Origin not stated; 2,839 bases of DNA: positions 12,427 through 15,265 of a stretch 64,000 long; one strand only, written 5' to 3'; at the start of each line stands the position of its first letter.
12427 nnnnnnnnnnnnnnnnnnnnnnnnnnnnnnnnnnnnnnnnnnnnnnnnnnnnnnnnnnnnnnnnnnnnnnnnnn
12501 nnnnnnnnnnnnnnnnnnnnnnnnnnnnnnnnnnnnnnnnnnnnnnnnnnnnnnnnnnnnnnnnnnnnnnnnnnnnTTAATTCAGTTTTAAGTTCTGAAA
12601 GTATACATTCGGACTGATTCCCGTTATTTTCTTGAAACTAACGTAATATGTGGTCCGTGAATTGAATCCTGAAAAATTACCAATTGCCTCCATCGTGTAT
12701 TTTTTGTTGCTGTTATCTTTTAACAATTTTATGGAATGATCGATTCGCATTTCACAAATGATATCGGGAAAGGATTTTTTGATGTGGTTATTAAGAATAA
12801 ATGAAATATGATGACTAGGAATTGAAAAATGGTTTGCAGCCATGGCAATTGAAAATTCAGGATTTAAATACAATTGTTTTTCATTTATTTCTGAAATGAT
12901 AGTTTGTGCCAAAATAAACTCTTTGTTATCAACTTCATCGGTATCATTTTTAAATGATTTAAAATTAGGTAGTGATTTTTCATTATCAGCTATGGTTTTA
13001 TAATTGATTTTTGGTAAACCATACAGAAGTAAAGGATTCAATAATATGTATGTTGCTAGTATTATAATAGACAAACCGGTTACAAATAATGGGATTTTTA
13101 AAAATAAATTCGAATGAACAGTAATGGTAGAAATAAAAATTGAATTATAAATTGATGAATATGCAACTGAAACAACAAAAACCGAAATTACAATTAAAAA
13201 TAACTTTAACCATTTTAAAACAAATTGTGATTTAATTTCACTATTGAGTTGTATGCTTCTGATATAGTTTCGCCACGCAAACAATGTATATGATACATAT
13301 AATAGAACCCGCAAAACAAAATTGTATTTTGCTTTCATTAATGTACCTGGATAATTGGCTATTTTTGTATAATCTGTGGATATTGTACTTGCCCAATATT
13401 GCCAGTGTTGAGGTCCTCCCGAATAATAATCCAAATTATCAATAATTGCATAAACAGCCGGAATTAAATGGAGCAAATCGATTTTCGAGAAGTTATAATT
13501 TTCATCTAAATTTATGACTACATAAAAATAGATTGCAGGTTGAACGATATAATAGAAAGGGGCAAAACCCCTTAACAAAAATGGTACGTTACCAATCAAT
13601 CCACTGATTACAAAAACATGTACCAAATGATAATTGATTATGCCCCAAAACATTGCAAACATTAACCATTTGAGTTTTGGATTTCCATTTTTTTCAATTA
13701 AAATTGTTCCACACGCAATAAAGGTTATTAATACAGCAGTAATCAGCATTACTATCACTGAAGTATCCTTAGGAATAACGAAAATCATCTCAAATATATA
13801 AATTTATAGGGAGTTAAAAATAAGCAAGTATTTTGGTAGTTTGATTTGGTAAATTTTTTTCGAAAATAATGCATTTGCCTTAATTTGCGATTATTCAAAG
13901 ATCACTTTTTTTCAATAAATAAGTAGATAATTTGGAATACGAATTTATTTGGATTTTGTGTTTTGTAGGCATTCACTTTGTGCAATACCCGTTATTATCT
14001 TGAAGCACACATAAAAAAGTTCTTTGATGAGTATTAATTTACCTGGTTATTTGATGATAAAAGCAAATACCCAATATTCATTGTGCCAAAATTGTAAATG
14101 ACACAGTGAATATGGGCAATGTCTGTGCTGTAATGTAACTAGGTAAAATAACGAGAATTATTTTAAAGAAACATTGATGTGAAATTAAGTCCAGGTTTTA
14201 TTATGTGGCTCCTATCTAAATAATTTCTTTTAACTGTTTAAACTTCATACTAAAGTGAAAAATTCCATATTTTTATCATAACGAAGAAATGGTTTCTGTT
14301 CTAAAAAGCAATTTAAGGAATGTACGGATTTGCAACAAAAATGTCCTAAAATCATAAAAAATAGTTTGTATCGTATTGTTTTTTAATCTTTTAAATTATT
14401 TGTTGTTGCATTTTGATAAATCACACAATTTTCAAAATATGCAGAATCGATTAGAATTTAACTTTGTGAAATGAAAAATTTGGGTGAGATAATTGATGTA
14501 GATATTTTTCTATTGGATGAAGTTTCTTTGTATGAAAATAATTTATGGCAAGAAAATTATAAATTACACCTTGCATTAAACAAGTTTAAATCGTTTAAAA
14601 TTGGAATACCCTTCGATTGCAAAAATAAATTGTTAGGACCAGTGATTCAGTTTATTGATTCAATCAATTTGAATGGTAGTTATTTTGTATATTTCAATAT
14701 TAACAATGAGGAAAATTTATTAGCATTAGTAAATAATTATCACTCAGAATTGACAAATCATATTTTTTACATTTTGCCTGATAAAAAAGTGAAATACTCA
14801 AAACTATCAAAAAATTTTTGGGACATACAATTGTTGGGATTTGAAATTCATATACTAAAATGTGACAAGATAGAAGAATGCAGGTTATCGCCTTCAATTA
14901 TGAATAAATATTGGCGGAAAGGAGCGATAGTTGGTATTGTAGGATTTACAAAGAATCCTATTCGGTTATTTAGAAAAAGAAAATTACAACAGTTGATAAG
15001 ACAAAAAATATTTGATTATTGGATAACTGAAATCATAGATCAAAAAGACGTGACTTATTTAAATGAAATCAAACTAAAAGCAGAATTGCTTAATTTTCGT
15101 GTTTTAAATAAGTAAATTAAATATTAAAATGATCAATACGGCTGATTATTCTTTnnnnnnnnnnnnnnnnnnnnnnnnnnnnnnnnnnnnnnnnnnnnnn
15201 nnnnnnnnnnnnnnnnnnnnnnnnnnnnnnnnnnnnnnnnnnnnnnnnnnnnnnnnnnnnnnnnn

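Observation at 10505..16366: Accessory regulatory island: pseudo-receiver LytTR regulators plus polytopic-membrane AraC-HTH proteins, inserted between tkt and mfd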

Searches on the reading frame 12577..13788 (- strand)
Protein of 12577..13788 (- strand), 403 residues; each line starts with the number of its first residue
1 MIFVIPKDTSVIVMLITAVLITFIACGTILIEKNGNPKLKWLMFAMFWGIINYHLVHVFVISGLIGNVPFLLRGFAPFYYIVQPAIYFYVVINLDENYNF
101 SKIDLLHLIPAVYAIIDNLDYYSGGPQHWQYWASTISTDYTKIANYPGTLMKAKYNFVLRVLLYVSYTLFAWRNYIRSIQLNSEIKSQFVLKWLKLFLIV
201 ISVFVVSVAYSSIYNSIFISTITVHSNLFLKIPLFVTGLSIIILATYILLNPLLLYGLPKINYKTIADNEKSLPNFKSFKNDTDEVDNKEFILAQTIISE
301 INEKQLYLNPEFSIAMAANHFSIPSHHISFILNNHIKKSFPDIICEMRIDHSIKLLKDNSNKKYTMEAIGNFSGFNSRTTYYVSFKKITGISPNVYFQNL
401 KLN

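Call 3: search_protein_families(library=pfam, proteins=[window:12577-13788:-], max_evalue=1)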
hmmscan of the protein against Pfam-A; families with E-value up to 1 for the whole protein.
window:12577-13788:- (403 aa): 3 families
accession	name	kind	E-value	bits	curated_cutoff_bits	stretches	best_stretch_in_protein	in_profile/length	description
PF12833.13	HTH_18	-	5.9e-08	33.3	33.6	1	318-398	2-79/80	Helix-turn-helix domain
PF00165.29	HTH_AraC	-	3.8e-06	27.3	26.6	1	356-396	1-40/42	Bacterial regulatory helix-turn-helix proteins, AraC family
PF24432.1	DUF7555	-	0.44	11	28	0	202-248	12-58/133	Family of unknown function (DUF7555)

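Call 4: search_protein_families(library=ncbifam, proteins=[window:12577-13788:-], max_evalue=1)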
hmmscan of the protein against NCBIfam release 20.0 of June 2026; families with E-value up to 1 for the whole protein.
window:12577-13788:- (403 aa): 6 families
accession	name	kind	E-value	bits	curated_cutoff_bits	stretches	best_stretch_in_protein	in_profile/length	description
NF007693.0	PRK10371.1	equivalog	7.1e-07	28.7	253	1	309-397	212-297/309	transcriptional regulator MelR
NF049932.1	TranspRegBtr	equivalog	0.00066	18.3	900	1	318-398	187-264/531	bacillibactin transport transcriptional regulator Btr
NF007633.0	PRK10296.1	equivalog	0.0069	15.9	264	1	336-401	214-276/280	transcriptional regulator ChbR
NF007243.0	PRK09685.1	equivalog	0.019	14.4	199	1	287-398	196-300/303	transcriptional regulator FeaR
NF006902.0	PRK09393.1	equivalog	0.044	12.9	425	1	343-400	268-322/327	transcriptional regulator FtrA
NF007860.0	PRK10572.1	equivalog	0.066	12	208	1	307-398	195-283/292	arabinose operon transcriptional regulator AraC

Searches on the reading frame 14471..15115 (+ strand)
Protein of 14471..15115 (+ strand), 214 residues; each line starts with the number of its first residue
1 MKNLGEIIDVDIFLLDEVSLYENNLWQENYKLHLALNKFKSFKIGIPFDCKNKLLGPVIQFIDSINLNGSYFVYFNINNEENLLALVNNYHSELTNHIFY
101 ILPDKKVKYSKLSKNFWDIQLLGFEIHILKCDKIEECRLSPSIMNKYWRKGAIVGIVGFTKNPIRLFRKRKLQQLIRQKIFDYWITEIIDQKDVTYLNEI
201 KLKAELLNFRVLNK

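Call 3: search_protein_families(library=pfam, proteins=[window:14471-15115:+], max_evalue=1)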
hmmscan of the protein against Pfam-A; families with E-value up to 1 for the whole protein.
window:14471-15115:+ (214 aa): 2 families
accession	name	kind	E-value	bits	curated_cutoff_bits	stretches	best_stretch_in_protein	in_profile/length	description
PF09618.15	Cas_Csy4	-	0.059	13.9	25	1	11-60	3-53/181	CRISPR-associated protein (Cas_Csy4)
PF19530.4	Ndh2_N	-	0.51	11.1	27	1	57-102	41-86/100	NAD(P)H-quinone oxidoreductase subunit 2 N-terminal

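Call 4: search_protein_families(library=ncbifam, proteins=[window:14471-15115:+], max_evalue=1)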
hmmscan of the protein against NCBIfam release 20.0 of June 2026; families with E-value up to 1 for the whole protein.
window:14471-15115:+ (214 aa): 1 family
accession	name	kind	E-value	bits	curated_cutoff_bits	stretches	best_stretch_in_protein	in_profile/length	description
NF009018.0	PRK12355.4-1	equivalog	0.22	9.7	604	1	34-124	364-454/485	conjugal transfer mating pair stabilization protein TraN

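Call 37: search_protein_families(library=phrogs, proteins=[window:14471-15115:+], max_evalue=0.1)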
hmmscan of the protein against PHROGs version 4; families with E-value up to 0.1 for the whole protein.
window:14471-15115:+ (214 aa): 0 families

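Call 38: search_protein_families(library=padloc, proteins=[window:14471-15115:+], max_evalue=0.1)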
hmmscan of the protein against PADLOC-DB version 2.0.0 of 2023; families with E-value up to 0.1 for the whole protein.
window:14471-15115:+ (214 aa): 1 family
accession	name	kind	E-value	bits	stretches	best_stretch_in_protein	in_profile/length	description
PDLC01352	Cas6f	-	0.031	12.5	1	11-62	6-58/183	"CAS-I,CAS-II,CAS-III,CAS-IV,CAS-V,CAS-VI; crRNAmaturation"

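Call 63: find_homologous_proteins(query=window:14471-15115:+, max_evalue=0.01)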
Query window:14471-15115:+ (214 aa): 12 proteins with E <= 0.01 among 413 candidates.
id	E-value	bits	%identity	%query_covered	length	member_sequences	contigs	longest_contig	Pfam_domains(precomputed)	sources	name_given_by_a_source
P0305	7.6e-137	472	100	100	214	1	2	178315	-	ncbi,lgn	-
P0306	4.3e-82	293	65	97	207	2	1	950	-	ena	-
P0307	1.5e-81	291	64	97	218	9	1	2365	-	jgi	-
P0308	1.7e-61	226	52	97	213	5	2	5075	-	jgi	-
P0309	8.1e-61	224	51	97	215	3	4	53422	-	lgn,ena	-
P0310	6.4e-60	221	52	97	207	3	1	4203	-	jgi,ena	-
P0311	7.3e-60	221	51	97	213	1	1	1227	-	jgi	-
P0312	1.2e-59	220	50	100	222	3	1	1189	-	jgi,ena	jgi:hypothetical protein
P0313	4.2e-59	218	53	97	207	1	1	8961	-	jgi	-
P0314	9.3e-59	217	49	95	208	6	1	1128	-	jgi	jgi:hypothetical protein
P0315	1.5e-58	216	49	97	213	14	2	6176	-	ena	-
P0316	1.6e-56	210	49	97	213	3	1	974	-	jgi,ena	jgi:hypothetical protein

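Call 64: find_encoding_contigs(protein=P0309, flank=7000, max_places=3)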
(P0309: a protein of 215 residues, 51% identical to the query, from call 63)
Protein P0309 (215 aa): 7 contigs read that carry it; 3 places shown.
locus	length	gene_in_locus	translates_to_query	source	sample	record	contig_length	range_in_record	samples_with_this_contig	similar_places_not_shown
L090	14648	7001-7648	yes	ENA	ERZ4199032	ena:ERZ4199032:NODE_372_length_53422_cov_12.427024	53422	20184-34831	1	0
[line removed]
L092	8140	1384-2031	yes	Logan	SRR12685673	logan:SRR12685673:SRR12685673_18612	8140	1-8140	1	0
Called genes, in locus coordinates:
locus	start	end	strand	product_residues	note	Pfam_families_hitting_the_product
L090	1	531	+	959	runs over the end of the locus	PF02518:HATPase_c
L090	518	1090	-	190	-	PF00072:Response_reg, PF00196:GerE, PF08281:Sigma70_r4_2 (faint)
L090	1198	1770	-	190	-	PF03588:Leu_Phe_trans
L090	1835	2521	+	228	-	PF02390:Methyltransf_4, PF13649:Methyltransf_25 (weak), PF13847:Methyltransf_31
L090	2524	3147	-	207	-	-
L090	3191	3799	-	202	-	PF01205:Impact_N, PF09186:DUF1949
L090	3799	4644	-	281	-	PF00892:EamA (weak)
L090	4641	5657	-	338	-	PF00383:dCMP_cyt_deam_1, PF01872:RibD_C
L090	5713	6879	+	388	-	PF06965:Na_H_antiport_1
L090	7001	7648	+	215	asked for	-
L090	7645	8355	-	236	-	PF00027:cNMP_binding, PF13545:HTH_Crp_2, PF00325:Crp (weak)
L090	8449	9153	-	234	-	PF13386:DsbD_2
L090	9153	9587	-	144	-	PF05751:FixH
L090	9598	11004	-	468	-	PF12801:Fer4_5, PF12838:Fer4_7 (faint), PF13237:Fer4_10 (faint), PF13484:Fer4_16 (faint), PF13187:Fer4_9 (weak), PF13534:Fer4_17 (weak), PF13746:Fer4_18, PF11614:FixG_C, +1 more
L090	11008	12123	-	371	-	PF14715:FixP_N, PF00034:Cytochrom_C, PF13442:Cytochrome_CBB3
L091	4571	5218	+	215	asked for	-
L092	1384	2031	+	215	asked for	-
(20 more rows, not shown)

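Call 65: find_encoding_contigs(protein=P0313, flank=7000, max_places=2)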
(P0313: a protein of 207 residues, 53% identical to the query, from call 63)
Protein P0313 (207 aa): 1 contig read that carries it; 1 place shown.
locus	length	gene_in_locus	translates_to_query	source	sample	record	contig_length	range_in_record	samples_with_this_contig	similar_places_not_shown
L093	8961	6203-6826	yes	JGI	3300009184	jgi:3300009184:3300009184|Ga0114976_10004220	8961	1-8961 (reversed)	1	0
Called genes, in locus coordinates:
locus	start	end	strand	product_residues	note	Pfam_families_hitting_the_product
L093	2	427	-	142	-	?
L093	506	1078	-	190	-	PF03588:Leu_Phe_trans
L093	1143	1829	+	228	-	PF01209:Ubie_methyltran (faint), PF02390:Methyltransf_4, PF13649:Methyltransf_25 (weak), PF13847:Methyltransf_31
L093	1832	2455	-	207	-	-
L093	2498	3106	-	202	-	PF01205:Impact_N, PF09186:DUF1949 (weak)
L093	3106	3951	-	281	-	PF00892:EamA, PF06800:Sugar_transport (faint)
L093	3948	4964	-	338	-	PF00383:dCMP_cyt_deam_1, PF01872:RibD_C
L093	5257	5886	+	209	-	-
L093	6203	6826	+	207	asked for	-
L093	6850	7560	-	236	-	PF00027:cNMP_binding, PF13545:HTH_Crp_2, PF00325:Crp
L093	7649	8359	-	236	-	PF13386:DsbD_2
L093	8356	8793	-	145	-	PF05751:FixH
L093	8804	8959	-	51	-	?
